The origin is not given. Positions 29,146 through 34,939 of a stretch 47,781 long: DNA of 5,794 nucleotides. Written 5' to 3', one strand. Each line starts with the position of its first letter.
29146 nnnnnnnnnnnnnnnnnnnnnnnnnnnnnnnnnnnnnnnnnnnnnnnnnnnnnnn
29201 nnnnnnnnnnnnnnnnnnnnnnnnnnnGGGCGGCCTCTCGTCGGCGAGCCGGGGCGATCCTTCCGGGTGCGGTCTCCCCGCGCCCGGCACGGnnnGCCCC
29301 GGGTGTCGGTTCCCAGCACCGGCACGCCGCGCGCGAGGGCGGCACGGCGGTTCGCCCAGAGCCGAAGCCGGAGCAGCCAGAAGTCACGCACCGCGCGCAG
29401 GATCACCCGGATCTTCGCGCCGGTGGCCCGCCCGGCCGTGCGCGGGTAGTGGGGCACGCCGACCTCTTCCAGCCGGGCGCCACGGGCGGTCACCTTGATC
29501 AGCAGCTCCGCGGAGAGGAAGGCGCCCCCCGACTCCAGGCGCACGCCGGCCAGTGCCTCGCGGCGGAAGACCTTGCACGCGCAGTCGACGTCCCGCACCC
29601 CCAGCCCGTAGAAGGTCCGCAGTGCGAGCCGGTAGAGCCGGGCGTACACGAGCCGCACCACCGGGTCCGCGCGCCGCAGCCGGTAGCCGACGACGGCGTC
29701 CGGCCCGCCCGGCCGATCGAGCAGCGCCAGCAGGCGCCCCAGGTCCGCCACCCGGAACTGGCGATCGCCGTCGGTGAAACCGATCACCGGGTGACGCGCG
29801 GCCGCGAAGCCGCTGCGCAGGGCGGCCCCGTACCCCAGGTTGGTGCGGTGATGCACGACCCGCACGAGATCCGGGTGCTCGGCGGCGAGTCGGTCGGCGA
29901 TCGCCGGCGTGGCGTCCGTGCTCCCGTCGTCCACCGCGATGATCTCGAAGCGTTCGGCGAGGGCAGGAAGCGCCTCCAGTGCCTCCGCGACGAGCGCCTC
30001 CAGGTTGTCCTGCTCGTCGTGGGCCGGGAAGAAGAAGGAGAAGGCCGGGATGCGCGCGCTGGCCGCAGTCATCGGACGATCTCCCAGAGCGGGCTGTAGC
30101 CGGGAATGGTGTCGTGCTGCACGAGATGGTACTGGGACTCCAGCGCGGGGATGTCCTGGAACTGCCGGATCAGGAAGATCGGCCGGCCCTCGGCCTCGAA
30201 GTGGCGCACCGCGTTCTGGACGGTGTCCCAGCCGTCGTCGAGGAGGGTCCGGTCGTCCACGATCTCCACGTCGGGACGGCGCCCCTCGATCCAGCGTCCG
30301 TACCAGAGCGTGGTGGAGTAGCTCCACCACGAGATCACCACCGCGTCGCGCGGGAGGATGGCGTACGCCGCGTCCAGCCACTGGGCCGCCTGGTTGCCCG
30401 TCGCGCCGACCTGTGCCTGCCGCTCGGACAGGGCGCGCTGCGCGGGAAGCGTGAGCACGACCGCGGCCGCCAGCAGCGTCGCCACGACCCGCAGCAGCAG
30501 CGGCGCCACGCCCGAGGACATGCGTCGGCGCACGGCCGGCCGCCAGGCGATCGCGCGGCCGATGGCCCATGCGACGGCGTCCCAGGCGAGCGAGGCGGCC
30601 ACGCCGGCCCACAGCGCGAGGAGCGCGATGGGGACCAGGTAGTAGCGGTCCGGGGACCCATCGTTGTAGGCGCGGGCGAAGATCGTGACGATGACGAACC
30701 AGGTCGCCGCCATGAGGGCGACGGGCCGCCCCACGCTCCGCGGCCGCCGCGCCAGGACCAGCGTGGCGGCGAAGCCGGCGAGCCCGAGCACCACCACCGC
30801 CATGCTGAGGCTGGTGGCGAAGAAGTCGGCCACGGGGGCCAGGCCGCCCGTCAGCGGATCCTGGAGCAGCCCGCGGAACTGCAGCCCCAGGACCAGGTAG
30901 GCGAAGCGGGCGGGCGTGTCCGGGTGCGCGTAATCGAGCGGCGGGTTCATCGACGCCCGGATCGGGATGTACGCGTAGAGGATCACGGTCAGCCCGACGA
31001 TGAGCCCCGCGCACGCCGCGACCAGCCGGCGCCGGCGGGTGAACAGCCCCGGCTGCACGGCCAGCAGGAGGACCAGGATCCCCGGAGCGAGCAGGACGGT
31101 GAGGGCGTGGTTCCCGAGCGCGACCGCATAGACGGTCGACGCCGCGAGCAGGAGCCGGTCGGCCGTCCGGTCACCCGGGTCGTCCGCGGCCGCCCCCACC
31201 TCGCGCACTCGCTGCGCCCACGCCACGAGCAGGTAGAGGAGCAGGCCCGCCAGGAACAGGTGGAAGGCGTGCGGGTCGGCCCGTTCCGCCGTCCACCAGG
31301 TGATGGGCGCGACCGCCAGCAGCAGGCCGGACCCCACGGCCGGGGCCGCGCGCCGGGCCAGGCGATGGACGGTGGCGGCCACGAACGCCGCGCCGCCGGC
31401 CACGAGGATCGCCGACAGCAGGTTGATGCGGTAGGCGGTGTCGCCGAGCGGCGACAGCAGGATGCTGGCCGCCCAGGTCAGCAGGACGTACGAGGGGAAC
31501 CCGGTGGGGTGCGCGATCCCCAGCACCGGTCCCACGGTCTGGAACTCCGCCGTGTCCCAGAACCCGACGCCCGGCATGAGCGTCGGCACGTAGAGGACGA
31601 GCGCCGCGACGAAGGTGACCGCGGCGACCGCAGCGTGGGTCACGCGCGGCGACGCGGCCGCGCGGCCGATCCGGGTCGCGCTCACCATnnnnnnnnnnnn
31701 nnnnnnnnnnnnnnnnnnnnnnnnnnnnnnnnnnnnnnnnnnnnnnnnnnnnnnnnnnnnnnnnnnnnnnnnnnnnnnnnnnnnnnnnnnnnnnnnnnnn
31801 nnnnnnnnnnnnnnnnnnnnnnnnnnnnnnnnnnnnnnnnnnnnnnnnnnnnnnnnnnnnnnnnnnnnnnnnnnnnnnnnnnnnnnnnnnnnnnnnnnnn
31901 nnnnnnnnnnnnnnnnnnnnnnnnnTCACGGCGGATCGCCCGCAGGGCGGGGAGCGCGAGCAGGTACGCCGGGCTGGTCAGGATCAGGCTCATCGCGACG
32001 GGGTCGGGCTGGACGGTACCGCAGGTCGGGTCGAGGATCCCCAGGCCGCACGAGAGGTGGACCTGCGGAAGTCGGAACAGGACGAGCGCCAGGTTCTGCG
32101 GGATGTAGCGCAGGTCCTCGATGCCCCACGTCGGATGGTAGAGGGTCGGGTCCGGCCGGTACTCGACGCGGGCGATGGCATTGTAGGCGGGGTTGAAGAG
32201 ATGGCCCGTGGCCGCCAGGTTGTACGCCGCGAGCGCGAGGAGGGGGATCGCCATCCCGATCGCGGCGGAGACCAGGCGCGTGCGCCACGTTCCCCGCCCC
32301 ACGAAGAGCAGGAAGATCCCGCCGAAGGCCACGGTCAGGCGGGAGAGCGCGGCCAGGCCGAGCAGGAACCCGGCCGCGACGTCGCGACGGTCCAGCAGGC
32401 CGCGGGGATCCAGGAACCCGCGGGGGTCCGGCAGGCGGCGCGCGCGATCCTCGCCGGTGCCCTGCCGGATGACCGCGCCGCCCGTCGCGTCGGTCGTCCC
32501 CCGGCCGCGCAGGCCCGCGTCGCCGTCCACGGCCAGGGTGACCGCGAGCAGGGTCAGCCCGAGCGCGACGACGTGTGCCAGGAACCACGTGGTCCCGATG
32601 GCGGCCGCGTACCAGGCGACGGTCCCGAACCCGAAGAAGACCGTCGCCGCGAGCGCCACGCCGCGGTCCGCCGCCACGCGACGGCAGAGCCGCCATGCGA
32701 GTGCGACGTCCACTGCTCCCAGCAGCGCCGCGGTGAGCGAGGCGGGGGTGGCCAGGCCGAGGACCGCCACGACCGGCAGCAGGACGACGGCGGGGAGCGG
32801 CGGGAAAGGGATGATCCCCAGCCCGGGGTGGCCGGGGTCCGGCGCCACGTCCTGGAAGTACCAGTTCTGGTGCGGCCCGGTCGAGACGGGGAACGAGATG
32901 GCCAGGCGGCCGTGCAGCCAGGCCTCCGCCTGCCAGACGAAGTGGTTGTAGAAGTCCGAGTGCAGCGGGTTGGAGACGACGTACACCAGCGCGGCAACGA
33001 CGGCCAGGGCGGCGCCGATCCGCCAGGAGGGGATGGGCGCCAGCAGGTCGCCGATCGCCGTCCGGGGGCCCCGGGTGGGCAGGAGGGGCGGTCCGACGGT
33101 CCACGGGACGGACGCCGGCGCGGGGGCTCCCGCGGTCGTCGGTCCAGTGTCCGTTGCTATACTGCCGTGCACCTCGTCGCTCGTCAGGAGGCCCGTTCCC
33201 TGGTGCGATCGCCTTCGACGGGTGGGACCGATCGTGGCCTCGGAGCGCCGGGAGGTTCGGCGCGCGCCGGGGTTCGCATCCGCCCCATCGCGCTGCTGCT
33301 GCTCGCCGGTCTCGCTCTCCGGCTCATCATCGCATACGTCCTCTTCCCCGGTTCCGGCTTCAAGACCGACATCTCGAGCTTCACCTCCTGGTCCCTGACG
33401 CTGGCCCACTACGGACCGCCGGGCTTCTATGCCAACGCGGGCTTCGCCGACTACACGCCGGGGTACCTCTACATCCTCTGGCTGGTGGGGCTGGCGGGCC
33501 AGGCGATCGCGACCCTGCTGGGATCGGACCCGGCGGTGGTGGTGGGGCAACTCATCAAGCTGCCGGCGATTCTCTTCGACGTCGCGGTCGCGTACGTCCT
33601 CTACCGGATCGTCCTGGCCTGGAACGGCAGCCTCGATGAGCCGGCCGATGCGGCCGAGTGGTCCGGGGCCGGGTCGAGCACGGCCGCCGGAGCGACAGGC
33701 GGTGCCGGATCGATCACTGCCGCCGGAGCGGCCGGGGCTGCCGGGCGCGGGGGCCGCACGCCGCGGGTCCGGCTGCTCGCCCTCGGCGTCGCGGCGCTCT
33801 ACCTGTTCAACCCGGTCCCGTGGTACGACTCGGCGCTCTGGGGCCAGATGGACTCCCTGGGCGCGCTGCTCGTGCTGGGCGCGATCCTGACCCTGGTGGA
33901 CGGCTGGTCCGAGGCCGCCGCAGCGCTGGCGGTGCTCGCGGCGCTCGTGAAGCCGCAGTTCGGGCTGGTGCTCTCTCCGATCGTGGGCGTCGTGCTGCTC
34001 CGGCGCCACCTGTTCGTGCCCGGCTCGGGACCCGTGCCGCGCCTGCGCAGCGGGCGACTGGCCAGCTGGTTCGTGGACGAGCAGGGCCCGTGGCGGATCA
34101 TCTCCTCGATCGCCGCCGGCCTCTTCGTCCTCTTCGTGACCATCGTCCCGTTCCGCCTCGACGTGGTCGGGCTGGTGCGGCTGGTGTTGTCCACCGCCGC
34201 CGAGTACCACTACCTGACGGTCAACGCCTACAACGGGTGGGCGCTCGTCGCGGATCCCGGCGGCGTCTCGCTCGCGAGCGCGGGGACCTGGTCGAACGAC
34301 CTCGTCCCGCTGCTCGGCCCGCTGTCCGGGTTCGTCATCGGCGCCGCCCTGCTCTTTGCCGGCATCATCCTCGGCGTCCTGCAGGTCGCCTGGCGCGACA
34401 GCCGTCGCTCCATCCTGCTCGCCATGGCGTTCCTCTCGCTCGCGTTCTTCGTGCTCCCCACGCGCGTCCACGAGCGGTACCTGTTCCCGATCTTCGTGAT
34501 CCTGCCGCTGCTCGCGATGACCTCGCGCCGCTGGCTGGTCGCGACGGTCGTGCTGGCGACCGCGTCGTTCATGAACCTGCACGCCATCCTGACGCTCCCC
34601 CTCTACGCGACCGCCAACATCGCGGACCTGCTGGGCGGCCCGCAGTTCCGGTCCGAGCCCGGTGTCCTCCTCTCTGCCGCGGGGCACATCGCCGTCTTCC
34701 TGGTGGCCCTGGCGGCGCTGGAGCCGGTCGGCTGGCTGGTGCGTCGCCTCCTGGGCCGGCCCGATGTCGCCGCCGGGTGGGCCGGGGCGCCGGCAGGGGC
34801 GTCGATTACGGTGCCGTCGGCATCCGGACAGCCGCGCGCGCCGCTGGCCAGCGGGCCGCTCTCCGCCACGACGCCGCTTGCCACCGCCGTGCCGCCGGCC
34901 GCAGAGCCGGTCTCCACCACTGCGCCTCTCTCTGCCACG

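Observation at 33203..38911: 1902-aa single ORF fusing two GT-C glycosyltransferase modules, the PMT-like one split by a soluble propeller/coiled-coil insertion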

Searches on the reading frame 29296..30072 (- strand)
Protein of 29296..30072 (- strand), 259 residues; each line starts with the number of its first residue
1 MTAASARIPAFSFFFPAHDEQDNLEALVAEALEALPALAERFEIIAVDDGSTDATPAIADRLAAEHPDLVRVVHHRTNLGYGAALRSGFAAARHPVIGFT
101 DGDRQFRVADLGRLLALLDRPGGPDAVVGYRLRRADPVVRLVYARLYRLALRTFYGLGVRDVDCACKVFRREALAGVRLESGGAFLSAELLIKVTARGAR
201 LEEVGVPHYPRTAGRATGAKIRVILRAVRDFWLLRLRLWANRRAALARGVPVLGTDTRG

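Call 24: search_protein_families(library=pfam, proteins=[window:29296-30072:-], max_evalue=0.001)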
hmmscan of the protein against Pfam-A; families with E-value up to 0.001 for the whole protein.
window:29296-30072:- (259 aa): 2 families
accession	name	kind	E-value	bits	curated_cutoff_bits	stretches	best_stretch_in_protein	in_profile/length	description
PF00535.33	Glycos_transf_2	-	1.3e-27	97.2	23.3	1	12-174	1-164/168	Glycosyl transferase family 2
PF13641.12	Glyco_tranf_2_3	-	1.9e-06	28.5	27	1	9-104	1-97/230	Glycosyltransferase like family 2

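Call 28: search_protein_families(library=ncbifam, proteins=[window:29296-30072:-], max_evalue=0.001)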
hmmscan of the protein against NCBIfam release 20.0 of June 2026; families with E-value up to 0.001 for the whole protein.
window:29296-30072:- (259 aa): 15 families
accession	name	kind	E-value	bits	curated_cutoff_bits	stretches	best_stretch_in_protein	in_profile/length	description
TIGR03965.1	mycofact_glyco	equivalog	5.8e-16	58.4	280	1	8-122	73-183/467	mycofactocin biosynthesis glycosyltransferase MftF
NF041391.1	DPhHxTase_Halo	equivalog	5.8e-15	54.9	375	1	28-211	10-186/213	dolichyl-phosphate hexose transferase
NF007986.1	PRK10714.1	equivalog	4.2e-14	52.3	529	1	8-217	5-209/316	undecaprenyl-phosphate 4-deoxy-4-formamido-L-arabinose transferase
TIGR03937.1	PgaC_IcaA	equivalog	1.1e-13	51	422.3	1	5-104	41-136/407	poly-beta-1,6-N-acetyl-D-glucosamine synthase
TIGR04182.1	glyco_TIGR04182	equivalog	1.8e-12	47.2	325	1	16-217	7-199/293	S-layer glycoprotein N-glycosyltransferase AglJ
NF058614.1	PPMAGASynPpgS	equivalog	2.4e-12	46.8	370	1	16-204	7-192/226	polyprenyl-phospho-N-acetylgalactosaminyl synthase PpgS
NF041875.1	EPS_EpsD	equivalog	3.6e-10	39.8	370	1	18-108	8-94/325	exopolysaccharide biosynthesis glycosyltransferase EpsD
NF047588.1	GlcsyltransPgfSStrep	equivalog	3.1e-09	36.5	500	1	27-175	22-165/308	glycosyltransferase PgfS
NF007482.0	PRK10073.1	equivalog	1.6e-08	33.9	423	1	21-109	18-101/334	glycosyltransferase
TIGR04283.1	glyco_like_mftF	equivalog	2.5e-07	30.5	182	1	15-143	5-122/221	TIGR04283 family arsenosugar biosynthesis glycosyltransferase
NF010496.0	PRK13915.1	equivalog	3.6e-07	29.6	262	1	11-103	33-126/307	glucosyl-3-phosphoglycerate synthase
NF047683.1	TeichurnBiosyTuaG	equivalog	1.6e-06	28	400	1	21-120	18-113/252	teichuronic acid biosynthesis protein TuaG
NF053739.1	GlytfEpsEBac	equivalog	6.2e-06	25.4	450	1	26-119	14-108/265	glycosyltransferase EpsE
TIGR03469.1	HpnB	hypoth_equivalog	1.3e-05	24.4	379.25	1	5-115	40-157/386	hopene-associated glycosyltransferase HpnB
NF053846.1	glyco_with_XrtP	equivalog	0.00048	18.9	520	1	12-92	44-122/440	XrtP-associated glycosyltransferase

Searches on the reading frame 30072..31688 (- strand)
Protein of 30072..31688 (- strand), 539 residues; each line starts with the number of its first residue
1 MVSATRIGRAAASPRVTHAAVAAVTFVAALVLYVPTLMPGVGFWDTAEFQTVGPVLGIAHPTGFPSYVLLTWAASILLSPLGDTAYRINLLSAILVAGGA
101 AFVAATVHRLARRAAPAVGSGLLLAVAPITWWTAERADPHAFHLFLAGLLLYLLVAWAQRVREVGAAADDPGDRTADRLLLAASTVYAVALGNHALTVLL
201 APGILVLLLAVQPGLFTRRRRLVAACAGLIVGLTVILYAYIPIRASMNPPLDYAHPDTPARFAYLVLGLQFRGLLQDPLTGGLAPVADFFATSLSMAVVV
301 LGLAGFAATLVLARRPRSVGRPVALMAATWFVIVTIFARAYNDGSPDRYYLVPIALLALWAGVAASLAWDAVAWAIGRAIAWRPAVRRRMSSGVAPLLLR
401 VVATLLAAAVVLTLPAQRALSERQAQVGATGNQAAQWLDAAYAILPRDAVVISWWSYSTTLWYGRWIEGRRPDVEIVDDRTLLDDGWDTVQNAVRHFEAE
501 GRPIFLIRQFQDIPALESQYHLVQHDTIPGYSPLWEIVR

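Call 24: search_protein_families(library=pfam, proteins=[window:30072-31688:-], max_evalue=0.001)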
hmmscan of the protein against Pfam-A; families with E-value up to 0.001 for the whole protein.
window:30072-31688:- (539 aa): 1 family
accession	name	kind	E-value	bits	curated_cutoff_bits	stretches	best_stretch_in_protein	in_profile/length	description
PF11028.14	TMEM260-like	-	2.4e-21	76.7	24.2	1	45-209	1-171/179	Protein O-mannosyl-transferase TMEM260-like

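Call 28: search_protein_families(library=ncbifam, proteins=[window:30072-31688:-], max_evalue=0.001)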
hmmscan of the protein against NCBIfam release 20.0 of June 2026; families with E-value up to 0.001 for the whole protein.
window:30072-31688:- (539 aa): 0 families

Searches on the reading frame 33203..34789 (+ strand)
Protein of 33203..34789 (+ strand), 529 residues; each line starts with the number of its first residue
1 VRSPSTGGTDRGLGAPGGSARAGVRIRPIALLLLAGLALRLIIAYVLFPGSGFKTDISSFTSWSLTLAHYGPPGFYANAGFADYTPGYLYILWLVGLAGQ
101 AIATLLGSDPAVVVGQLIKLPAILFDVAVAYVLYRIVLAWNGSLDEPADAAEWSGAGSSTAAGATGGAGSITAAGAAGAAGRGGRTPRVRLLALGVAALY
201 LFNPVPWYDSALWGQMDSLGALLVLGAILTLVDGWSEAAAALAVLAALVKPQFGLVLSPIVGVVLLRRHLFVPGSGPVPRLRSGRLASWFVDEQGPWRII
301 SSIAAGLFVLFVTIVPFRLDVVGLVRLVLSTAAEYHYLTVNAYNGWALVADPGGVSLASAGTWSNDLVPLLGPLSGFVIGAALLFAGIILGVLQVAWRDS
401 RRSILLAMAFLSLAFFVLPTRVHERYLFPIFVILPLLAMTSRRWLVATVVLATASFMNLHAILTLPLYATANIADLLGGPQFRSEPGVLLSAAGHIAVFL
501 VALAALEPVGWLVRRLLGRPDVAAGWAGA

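Call 8: search_protein_families(library=pfam, proteins=[window:33203-34789:+], max_evalue=10)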
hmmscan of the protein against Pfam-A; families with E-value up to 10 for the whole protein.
window:33203-34789:+ (529 aa): 2 families
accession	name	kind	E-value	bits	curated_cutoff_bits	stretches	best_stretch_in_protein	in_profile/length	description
PF06728.19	PIG-U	-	3.8e-07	30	24.5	2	116-266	79-193/378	GPI transamidase subunit PIG-U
PF03155.21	Alg6_Alg8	-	0.00046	19.7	25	1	382-463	304-385/482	ALG6, ALG8 glycosyltransferase family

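Call 9: search_protein_families(library=ncbifam, proteins=[window:33203-34789:+], max_evalue=1)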
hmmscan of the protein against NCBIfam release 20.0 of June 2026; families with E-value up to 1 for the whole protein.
window:33203-34789:+ (529 aa): 1 family
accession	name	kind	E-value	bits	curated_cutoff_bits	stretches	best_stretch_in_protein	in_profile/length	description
TIGR04211.1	SH3_and_anchor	equivalog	0.4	10.3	65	1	377-402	167-192/198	TIGR04211 family SH3 domain-containing protein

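Call 30: predict_structure(alignment_id=A2)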
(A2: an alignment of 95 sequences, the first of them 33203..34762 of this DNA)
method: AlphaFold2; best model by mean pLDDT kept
length: 520 residues; sequences in the alignment: 95
mean_pLDDT: 89.6   pTM: 0.88
mean pLDDT of the five models: 89.6, 88.7, 88.3, 87.6, 87.6
residues with pLDDT >= 90: 400; 70-90: 58; 50-70: 30; < 50: 32
segments of 3 or more residues with pLDDT < 50: 1-15, 162-167, 175-177
pLDDT, mean of each block of 10 residues (from residue 1): 44 48 77 97 95 92 98 97 94 98 98 96 97 97 83 56 47 50 75 98 93 90 97 96 97 96 97 89 81 90 98 98 96 90 94 87 91 95 98 96 98 96 91 97 98 97 94 96 97 98 98 92
secondary structure, 60 per line:
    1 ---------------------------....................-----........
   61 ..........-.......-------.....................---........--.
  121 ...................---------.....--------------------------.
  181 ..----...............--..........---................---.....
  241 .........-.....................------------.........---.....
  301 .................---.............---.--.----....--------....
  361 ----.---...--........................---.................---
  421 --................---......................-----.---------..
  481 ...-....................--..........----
elements in order: H28-47 H54-70 H72-78 H86-106 H110-117 H120-139 H149-153 H187-201 H204-213 H217-232 H236-249 H251-271 H284-292 H296-317 H321-333 H345-348 H357-360 E369-371 H376-397 H401-417 H424-438 H442-463 H479-483 H485-504 H507-516

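Call 34: fold_search(model_id=the predicted structure, library=pdb)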
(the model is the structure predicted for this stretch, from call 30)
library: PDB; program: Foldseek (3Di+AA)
matches with E <= 10: 122; with E <= 0.001: 4
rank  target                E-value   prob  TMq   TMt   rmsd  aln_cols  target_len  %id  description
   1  6snh_X                6.1e-06  1.00  0.61  0.66   6.9       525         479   15  Cryo-EM structure of yeast ALG6 in complex with 6AG9 Fab and Dol25-P-Glc (released 2020-03-11)
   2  8imx_U                1.1e-05  1.00  0.47  0.56   9.1       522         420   14  Cryo-EM structure of GPI-T with a chimeric GPI-anchored protein (released 2023-08-16)
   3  7w72_U                2.5e-05  1.00  0.46  0.55  10.0       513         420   15  Structure of a human glycosylphosphatidylinositol (GPI) transamidase (released 2022-02-16)
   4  7wld_U                9.6e-05  1.00  0.45  0.54  10.5       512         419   14  Cryo-EM structure of the human glycosylphosphatidylinositol transamidase complex at 2.53 Angstrom resolution (released 2022-04-27)
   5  3wak                  2.1e-03  1.00  0.37  0.24  16.9       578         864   11  Crystal structure of the Archaeoglobus fulgidus oligosaccharyltransferase (O29867_ARCFU) in the apo form (released 2013-10-30)
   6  5gmy_A                5.2e-03  1.00  0.37  0.25  15.3       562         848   11  Crystal structure of the Archaeoglobus fulgidus oligosaccharyltransferase (O29867_ARCFU) tethered with an acceptor pep (released 2017-02-01)
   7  9wno_A                6.3e-03  1.00  0.52  0.64   7.0       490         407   13  Cryo-EM structure of Candida glabrata GPI mannosyltransferase I bound to Dol-P-Man (released 2025-12-03)
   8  7e9s_A                7.2e-03  1.00  0.36  0.24  15.6       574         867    9  Archaeal oligosaccharyltransferase AglB from Archaeoglobus fulgidus in complex with an inhibitory peptide and a dolich (released 2021-09-08)
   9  8b6l_I                7.8e-03  1.00  0.34  0.27  17.3       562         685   14  Subtomogram average of the human Sec61-TRAP-OSTA-translocon (released 2022-12-07)
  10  9n9j_I                8.1e-03  0.99  0.32  0.25  18.8       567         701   14  Structure of a GRP94 folding intermediate engaged with a CCDC134- and FKBP11-bound secretory translocon (released 2025-11-19)
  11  9s6t_A                9.1e-03  1.00  0.40  0.43  12.0       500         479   13  Ternary cryo-EM structure of chicken ALG12 with Dol25-PP-GlcNAc2Man7, Dol25-P-Man, and Fab (released 2026-03-18)
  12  9s6s_A                1.9e-02  1.00  0.41  0.39  13.1       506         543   13  Ternary cryo-EM structure of human ALG9 with Dol25-PP-GlcNAc2Man6, Dol25-P-Man and Fab (released 2026-03-18)
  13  5f15                  1.9e-02  1.00  0.38  0.37  11.5       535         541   16  Crystal Structure of ArnT from Cupriavidus metallidurans bound to Undecaprenyl phosphate (released 2016-02-17)
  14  9dm7_A                1.9e-02  1.00  0.46  0.61   7.6       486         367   15  mannosyltransferase PimE in complex with Fab_E6 (released 2025-06-25)
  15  9s6r_A                2.9e-02  1.00  0.49  0.64   6.1       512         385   12  Ternary cryo-EM structure of yeast ALG3 with Dol25-PP-GlcNAc2Man5, Dol25-P-Man, and Fab (released 2026-03-18)
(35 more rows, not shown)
